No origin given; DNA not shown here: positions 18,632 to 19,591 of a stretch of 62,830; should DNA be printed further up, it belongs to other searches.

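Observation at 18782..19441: Stand-alone secreted beta-sandwich protein with a domain resembling animal extracellular modules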

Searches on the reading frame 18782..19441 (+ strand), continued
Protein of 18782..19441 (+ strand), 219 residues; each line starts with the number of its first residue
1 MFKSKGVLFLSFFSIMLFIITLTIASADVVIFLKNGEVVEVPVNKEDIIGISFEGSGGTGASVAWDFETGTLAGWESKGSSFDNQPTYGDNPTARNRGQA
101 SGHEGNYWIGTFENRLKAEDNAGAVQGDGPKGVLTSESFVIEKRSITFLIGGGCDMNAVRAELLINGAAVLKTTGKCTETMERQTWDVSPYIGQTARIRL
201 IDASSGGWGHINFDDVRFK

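Call 28: search_protein_families(library=pfam, proteins=[P0121, P0122, P0123, P0124, P0125, P0126, P0127, P0128, P0129, P0133], max_evalue=0.001)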
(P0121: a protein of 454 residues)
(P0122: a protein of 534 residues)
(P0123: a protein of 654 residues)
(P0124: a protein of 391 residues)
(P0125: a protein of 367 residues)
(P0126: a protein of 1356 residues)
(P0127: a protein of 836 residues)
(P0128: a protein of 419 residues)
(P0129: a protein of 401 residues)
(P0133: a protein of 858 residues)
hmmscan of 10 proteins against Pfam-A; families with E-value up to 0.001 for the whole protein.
P0121 (454 aa): 0 families

P0122 (534 aa): 4 families
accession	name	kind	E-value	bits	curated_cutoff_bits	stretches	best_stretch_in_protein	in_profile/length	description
PF03783.19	CsgG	-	4.8e-17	62.4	20.8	1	26-111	6-100/210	Curli production assembly/transport component CsgG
PF04052.18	TolB_N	-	9.2e-08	32.6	22.4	1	20-128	3-103/106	TolB amino-terminal domain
PF13036.11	LpoB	-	4.8e-07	30.2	22.3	1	30-130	30-139/147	Peptidoglycan-synthase activator LpoB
PF11684.13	DUF3280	-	0.00025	21.8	30.1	1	48-136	30-116/138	Protein of unknown function (DUF2380)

P0123 (654 aa): 1 family
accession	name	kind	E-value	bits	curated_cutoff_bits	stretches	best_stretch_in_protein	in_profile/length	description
PF00656.27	Peptidase_C14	-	3.5e-25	89.5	21.4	1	51-268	3-223/233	Caspase domain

P0124 (391 aa): 1 family
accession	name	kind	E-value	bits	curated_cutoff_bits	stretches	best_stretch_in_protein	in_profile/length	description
PF02018.23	CBM_4_9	-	9.2e-05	23.3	25.9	0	48-74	3-29/136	Carbohydrate binding domain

P0125 (367 aa): 0 families

P0126 (1356 aa): 1 family
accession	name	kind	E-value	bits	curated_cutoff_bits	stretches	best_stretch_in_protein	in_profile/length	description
PF01244.27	Peptidase_M19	-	1.5e-26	93.7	26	2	950-1108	152-275/319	Membrane dipeptidase (Peptidase family M19)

P0127 (836 aa): 2 families
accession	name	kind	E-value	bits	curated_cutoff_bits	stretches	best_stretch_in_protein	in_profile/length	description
PF14371.13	DUF4412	-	1.1e-14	55.1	21.6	1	44-138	16-115/191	Domain of unknown function (DUF4412)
PF02018.23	CBM_4_9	-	0.00053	20.8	25.9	0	496-535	4-44/136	Carbohydrate binding domain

P0128 (419 aa): 0 families

P0129 (401 aa): 0 families

P0133 (858 aa): 7 families
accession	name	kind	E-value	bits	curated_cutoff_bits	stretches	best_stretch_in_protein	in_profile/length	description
PF12796.13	Ank_2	-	9.2e-71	234.9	27.3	5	385-475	3-89/90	Ankyrin repeats (3 copies)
PF00023.36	Ank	-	7.3e-63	205.4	21.1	4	199-228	2-31/33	Ankyrin repeat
PF13637.12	Ank_4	-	2.5e-49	164.6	22.7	4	385-432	3-50/50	Ankyrin repeats (many copies)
PF13606.12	Ank_3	-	8.3e-46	148.4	22.3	1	199-227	2-30/30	Ankyrin repeat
PF13857.12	Ank_5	-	2.9e-38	129.9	27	1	185-228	1-45/56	Ankyrin repeats (many copies)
PF24521.3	Ank_KRIT1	-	3.2e-15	56.6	80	1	166-262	18-107/149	KRIT1 ankyrin-repeats domain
PF23745.1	ANK_LRRK2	-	3.1e-09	37.2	27.5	0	381-474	32-122/130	LRRK2 ANK repeat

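Call 30: search_protein_families(library=pfam, proteins=[P0190, P0194, P0197, P0200, P0204, P0208, P0213, P0222, P0244, P0255], max_evalue=0.001)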
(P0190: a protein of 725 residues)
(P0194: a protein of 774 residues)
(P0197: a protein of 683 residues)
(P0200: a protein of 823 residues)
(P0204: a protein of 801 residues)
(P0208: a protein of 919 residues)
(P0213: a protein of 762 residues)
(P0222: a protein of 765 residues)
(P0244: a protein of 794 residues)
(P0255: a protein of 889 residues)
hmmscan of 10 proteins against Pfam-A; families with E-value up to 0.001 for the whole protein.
P0190 (725 aa): 3 families
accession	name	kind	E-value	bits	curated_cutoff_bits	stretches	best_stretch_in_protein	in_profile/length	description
PF03793.24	PASTA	-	2.9e-27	94.8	23.2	2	228-289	1-63/64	PASTA domain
PF00801.26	PKD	-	8.7e-21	74.2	23.5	2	451-513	2-63/80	PKD domain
PF18911.6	PKD_4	-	3.2e-17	62.8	27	2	456-532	10-85/85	PKD domain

P0194 (774 aa): 3 families
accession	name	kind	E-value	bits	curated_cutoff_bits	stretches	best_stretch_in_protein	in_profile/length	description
PF00801.26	PKD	-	1.6e-41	140.6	23.5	4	243-307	3-66/80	PKD domain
PF18911.6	PKD_4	-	8.5e-38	128.7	27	4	425-501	10-85/85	PKD domain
PF22720.1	SNaCT14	-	2.1e-06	28.6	27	0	537-598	113-173/186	Short NACHT-associated C-Terminal domain, family 14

P0197 (683 aa): 4 families
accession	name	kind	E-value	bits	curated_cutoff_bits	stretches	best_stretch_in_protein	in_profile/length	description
PF00801.26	PKD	-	8.9e-42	141.4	23.5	4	312-374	8-69/80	PKD domain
PF18911.6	PKD_4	-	1.1e-30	105.9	27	4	407-476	16-84/85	PKD domain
PF13567.11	DUF4131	-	0.00019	21.6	31.6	0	274-340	74-144/165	Domain of unknown function (DUF4131)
PF07929.16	PRiA4_ORF3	-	0.0002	21.5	26.6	0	294-345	48-100/173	Plasmid pRiA4b ORF-3-like protein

P0200 (823 aa): 3 families
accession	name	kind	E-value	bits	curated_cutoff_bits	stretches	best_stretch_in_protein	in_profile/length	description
PF00801.26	PKD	-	8.5e-40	135.1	23.5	5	298-359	4-65/80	PKD domain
PF18911.6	PKD_4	-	3.1e-30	104.5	27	2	304-364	13-73/85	PKD domain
PF07495.19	Y_Y_Y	-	0.00085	19.6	26.6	0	522-552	32-62/65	Y_Y_Y domain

P0204 (801 aa): 3 families
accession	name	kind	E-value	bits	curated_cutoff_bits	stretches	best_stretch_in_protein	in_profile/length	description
PF00754.31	F5_F8_type_C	-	2.9e-80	267.1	28.2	4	507-640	1-127/127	F5/8 type C domain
PF22633.2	F5_F8_type_C_2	-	2.5e-23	82.9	27.8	3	224-318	6-90/91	NedA-like, galactose-binding domain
PF24135.1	DUF7402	-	8.7e-10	39.3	27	0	224-276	33-85/133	Domain of unknown function (DUF7402)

P0208 (919 aa): 3 families
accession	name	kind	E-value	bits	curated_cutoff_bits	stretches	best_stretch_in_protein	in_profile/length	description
PF00801.26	PKD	-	4.3e-46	155.2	23.5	4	479-541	2-65/80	PKD domain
PF18911.6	PKD_4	-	5.3e-33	113.4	27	2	755-822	14-79/85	PKD domain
PF16640.11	Big_3_5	-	7.6e-05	23.6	35.5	0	393-442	2-55/88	Bacterial Ig-like domain (group 3)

P0213 (762 aa): 1 family
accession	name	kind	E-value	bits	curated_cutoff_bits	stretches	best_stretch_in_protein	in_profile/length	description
PF03793.24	PASTA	-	3.7e-86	283.5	23.2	7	211-271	2-63/64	PASTA domain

P0222 (765 aa): 2 families
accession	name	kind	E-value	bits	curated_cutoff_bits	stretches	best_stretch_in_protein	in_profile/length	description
PF00801.26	PKD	-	1.5e-25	89.4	23.5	3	307-370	3-65/80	PKD domain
PF18911.6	PKD_4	-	8.5e-22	77.4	27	2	596-645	16-64/85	PKD domain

P0244 (794 aa): 1 family
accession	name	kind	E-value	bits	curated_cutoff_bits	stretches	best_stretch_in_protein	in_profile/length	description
PF03793.24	PASTA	-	8.8e-93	304.7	23.2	7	632-693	1-63/64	PASTA domain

P0255 (889 aa): 1 family
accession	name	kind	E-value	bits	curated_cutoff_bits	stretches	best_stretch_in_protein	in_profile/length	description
PF13231.12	PMT_2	-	5.4e-11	43.4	26.1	1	494-597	30-132/160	Dolichyl-phosphate-mannose-protein mannosyltransferase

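Call 31: search_solved_structures(query=A1, max_evalue=10, show_alignments=4)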
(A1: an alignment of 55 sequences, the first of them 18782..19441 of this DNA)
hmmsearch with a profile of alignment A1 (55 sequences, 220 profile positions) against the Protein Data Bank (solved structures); distinct sequences matched with E-value up to 10: 4.
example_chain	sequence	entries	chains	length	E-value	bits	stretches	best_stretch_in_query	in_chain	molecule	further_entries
8qma_H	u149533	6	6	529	0.27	13.8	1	85-136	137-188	PAP5 | PAP5, pTAC12, HEMERA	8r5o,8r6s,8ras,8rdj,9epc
1dhk_B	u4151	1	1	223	0.54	12.8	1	182-207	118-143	BEAN LECTIN-LIKE INHIBITOR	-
1viw_B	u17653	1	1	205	0.64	12.6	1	182-207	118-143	ALPHA-AMYLASE-INHIBITOR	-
3kst_A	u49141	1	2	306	1.6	11.3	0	31-73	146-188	Endo-1,4-beta-xylanase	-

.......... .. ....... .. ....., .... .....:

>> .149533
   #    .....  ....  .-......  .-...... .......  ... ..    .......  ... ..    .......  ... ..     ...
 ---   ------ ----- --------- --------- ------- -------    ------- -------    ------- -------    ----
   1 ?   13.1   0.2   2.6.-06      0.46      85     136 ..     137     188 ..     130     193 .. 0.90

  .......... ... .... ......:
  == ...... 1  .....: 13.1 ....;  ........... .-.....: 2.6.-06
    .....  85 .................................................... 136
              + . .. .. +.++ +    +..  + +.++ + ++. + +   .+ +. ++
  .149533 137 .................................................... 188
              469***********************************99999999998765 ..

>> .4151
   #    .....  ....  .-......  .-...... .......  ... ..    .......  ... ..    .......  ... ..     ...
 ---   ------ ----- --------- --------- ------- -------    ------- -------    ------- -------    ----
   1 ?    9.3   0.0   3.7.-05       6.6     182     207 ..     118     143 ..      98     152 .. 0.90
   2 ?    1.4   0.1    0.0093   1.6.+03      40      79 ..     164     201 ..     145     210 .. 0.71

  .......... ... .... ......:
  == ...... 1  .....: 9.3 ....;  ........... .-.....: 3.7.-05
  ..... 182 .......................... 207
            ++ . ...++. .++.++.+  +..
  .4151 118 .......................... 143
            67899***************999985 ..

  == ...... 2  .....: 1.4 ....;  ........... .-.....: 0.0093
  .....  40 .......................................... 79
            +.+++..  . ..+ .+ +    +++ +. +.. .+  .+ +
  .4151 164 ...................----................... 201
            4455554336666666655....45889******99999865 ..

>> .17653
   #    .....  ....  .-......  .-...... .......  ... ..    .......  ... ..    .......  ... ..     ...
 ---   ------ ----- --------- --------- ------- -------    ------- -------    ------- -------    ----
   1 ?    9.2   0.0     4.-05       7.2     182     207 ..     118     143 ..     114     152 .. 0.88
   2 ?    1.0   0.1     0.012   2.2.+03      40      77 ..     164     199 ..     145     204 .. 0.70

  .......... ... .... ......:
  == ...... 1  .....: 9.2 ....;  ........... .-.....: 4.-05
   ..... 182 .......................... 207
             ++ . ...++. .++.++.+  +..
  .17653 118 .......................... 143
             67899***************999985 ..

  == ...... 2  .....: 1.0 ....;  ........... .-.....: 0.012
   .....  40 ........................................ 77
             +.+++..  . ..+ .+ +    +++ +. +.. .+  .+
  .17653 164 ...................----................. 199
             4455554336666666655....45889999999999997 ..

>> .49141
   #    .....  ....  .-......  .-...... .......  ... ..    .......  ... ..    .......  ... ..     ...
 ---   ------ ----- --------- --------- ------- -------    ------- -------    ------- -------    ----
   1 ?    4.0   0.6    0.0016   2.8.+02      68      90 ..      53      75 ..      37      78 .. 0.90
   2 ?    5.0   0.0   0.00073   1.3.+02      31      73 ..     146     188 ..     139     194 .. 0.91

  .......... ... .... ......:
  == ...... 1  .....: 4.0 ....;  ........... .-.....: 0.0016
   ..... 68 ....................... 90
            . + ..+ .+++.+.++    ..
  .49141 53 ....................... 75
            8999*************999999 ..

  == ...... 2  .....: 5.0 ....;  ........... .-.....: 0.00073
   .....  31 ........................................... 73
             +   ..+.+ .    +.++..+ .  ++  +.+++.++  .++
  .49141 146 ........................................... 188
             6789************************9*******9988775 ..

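Call 33: find_homologous_proteins(query=P0006, max_evalue=1e-10)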
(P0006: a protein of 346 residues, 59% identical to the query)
Query P0006 (346 aa): 696 proteins with E <= 1e-10 among 2270 candidates; the best 120 are listed.
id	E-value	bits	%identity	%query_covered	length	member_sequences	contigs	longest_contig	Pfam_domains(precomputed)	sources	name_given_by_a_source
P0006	6.4e-241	817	100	100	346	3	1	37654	-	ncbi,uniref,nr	ncbi:unnamed protein product [Porites evermanni]|uniref:Uncharacterized protein n=1 Tax=Porites ever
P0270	2.5e-200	683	59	97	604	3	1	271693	PF26817.1,PF01549.30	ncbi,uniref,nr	ncbi:uncharacterized protein LOC111340271 [Stylophora pistillata]|uniref:uncharacterized protein LOC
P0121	5.3e-152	524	54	93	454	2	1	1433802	-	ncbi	ncbi:hypothetical protein QZH41_019521, partial [Actinostola sp. cb2023]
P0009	9.0e-141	487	68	93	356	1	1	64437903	-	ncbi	ncbi:hypothetical protein ACROYT_G017106 [Oculina patagonica]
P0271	6.9e-118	412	56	90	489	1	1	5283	PF22825.3,PF26817.1,PF13036.12,PF03783.21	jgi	jgi:TolB-like protein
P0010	1.0e-113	398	54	98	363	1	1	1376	-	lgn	-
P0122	9.2e-113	395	53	90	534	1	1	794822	PF13036.12,PF04052.19,PF03783.21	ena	-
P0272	1.1e-110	388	52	93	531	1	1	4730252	PF13036.12,PF04052.19,PF03783.21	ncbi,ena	-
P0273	2.2e-110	387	52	90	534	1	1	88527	PF13036.12,PF04052.19,PF03783.21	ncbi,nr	ncbi:MAG: hypothetical protein HY788_00280 [Deltaproteobacteria bacterium]|nr:hypothetical protein [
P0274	3.4e-110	387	55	90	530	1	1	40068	PF13036.12,PF04052.19,PF03783.21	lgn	-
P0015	3.9e-109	383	52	97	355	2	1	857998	-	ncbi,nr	ncbi:hypothetical protein AC249_AIPGENE10670 [Exaiptasia diaphana]|nr:hypothetical protein AC249_AIP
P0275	1.3e-107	378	53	90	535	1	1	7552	PF13036.12,PF04052.19,PF03783.21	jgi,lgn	jgi:TolB-like protein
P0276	6.9e-100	353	52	90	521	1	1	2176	PF13036.12,PF04052.19,PF03783.21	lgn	-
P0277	1.0e-97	346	50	93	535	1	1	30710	PF13036.12,PF04052.19,PF03783.21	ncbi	ncbi:MAG: CsgG/HfaB family protein [Pseudomonadota bacterium]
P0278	2.7e-96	341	49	93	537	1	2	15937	PF13036.12,PF04052.19,PF03783.21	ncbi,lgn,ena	-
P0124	1.9e-72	262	41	97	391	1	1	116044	-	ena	-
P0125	1.0e-70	257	41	90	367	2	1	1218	-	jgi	jgi:membrane protein implicated in regulation of membrane protease activity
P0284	5.4e-70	254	43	93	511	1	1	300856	PF00008.34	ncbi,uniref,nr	ncbi:Pikachurin [Stylophora pistillata]|uniref:Pikachurin n=1 Tax=Stylophora pistillata TaxID=50429 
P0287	7.0e-69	251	68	47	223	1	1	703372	PF00008.34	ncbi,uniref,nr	ncbi:hypothetical protein OS493_031310 [Desmophyllum pertusum]|uniref:EGF-like domain-containing pro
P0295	1.6e-67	246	68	47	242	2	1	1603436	-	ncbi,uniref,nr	ncbi:PREDICTED: uncharacterized protein LOC107347206 isoform X2 [Acropora digitifera]|uniref:unchara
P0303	5.1e-64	235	64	47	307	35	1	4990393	-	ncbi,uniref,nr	ncbi:putative glycosyl hydrolase ecdE [Acropora cervicornis]|uniref:Glycosyl hydrolase ecdE n=1 Tax=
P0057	5.7e-63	231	56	55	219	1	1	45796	-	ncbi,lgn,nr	ncbi:MAG: hypothetical protein Q7J27_01100 [Syntrophales bacterium]|nr:hypothetical protein [Syntrop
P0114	3.6e-61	225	66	44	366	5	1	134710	PF17680.7,PF03783.21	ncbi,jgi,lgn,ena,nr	ncbi:MAG: hypothetical protein CVU61_01790 [Deltaproteobacteria bacterium HGW-Deltaproteobacteria-19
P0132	3.0e-60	222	38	98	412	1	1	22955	PF07589.17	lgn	-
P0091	5.8e-60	221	62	47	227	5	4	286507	-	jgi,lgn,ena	-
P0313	2.8e-59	219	62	48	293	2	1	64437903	PF00024.33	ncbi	ncbi:uncharacterized protein LOC144652612 [Oculina patagonica]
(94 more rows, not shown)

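Call 34: search_protein_families(library=pfam, proteins=[P0270, P0271, P0303, P0284, P0313, P0132], max_evalue=0.1)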
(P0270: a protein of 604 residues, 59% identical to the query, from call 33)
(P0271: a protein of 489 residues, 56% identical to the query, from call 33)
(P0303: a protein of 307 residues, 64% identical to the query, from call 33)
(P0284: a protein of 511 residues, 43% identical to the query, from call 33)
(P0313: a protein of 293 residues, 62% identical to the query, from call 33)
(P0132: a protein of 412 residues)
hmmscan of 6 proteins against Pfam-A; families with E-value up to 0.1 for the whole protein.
P0270 (604 aa): 1 family
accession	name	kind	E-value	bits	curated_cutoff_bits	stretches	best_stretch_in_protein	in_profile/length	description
PF01549.29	ShK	-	3.6e-06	27.9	20.9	2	511-549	2-37/37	ShK domain-like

P0271 (489 aa): 5 families
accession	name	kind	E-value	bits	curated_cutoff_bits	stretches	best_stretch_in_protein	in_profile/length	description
PF03783.19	CsgG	-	7.7e-16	58.5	20.8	1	11-77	35-100/210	Curli production assembly/transport component CsgG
PF13036.11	LpoB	-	7.9e-09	36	22.3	1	18-96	52-139/147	Peptidoglycan-synthase activator LpoB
PF22825.2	HpiC1-like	-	6.9e-06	26.7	27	0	426-485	105-172/174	HpiC1 cyclase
PF04052.18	TolB_N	-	4.7e-05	23.9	22.4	1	3-94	20-103/106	TolB amino-terminal domain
PF11684.13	DUF3280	-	0.0015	19.3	30.1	1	16-102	32-116/138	Protein of unknown function (DUF2380)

P0303 (307 aa): 1 family
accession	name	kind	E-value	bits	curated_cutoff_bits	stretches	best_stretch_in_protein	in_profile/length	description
PF00024.32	PAN_1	-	0.0039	17.5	21.4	1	45-113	9-71/76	PAN domain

P0284 (511 aa): 5 families
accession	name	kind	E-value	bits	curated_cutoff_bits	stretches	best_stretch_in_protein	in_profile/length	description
PF00008.33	EGF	-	9.3e-10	39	21.5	2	124-155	1-31/32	EGF-like domain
PF00024.32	PAN_1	-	6.5e-05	23.1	21.4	1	231-299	6-68/76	PAN domain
PF00047.31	ig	-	0.00083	20.1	21.8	0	266-289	57-80/81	Immunoglobulin domain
PF23106.1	EGF_Teneurin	-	0.0047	17.4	24.3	0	129-159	5-29/30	Teneurin-like EGF domain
PF12661.13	hEGF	-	0.013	16.3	29.3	2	312-335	1-22/22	Human growth factor-like EGF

P0313 (293 aa): 2 families
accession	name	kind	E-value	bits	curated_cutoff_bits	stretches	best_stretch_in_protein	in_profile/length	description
PF00024.32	PAN_1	-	3.4e-06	27.3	21.4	1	54-103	16-64/76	PAN domain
PF14295.12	PAN_4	-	0.036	14.5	27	1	52-80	6-36/51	PAN domain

P0132 (412 aa): 1 family
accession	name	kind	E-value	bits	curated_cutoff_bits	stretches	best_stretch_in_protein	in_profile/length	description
PF07589.16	PEP-CTERM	-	3.1e-05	24.3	20.7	1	385-407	2-24/24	PEP-CTERM motif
